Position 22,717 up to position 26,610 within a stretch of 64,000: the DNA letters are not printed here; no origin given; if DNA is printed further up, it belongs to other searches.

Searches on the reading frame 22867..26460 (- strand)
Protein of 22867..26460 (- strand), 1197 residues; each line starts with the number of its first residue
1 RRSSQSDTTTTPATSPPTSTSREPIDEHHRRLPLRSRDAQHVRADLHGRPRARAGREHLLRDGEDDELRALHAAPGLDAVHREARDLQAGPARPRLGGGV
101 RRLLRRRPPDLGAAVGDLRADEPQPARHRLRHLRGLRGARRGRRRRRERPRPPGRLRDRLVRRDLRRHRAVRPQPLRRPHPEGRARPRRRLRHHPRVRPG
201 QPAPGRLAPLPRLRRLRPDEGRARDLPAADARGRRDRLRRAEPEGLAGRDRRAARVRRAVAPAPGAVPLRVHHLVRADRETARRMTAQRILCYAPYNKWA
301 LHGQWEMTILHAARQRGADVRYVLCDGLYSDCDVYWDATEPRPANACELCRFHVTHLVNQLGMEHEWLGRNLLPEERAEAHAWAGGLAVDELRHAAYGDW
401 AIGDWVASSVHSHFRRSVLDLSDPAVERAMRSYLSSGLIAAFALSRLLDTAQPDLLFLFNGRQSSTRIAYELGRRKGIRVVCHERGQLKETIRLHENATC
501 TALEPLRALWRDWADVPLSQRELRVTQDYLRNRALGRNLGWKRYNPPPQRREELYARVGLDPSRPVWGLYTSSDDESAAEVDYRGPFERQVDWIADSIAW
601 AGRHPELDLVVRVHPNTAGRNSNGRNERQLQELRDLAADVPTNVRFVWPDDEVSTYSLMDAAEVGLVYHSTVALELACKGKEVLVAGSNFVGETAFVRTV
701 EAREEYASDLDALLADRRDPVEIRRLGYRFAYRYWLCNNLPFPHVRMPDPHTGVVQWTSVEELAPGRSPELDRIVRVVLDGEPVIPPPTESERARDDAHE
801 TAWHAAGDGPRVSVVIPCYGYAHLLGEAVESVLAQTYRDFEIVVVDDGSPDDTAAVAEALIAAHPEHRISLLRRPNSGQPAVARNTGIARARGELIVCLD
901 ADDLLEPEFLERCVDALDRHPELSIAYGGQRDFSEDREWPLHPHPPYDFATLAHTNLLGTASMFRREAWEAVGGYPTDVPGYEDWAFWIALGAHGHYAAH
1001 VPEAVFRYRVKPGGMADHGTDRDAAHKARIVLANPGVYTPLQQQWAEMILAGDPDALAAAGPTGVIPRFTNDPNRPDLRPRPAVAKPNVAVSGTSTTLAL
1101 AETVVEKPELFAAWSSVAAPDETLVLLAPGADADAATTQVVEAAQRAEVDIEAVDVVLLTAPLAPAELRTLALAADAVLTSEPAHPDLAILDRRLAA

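Call 72: search_protein_families(library=pfam, proteins=[window:22867-26460:-], max_evalue=0.0001)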
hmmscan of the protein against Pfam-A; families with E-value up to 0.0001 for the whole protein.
window:22867-26460:- (1197 aa): 4 families
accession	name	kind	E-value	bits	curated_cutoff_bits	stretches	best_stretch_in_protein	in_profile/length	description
PF00535.33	Glycos_transf_2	-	2.2e-36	125.8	23.3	1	813-945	1-131/168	Glycosyl transferase family 2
PF13641.12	Glyco_tranf_2_3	-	1e-23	85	27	1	810-1007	1-210/230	Glycosyltransferase like family 2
PF10111.15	Glyco_tranf_2_2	-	1e-11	45.3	27.3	1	813-915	1-104/276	Glycosyltransferase like family 2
PF13632.12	Glyco_trans_2_3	-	1.8e-06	28.4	27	1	896-1017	2-131/198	Glycosyl transferase family group 2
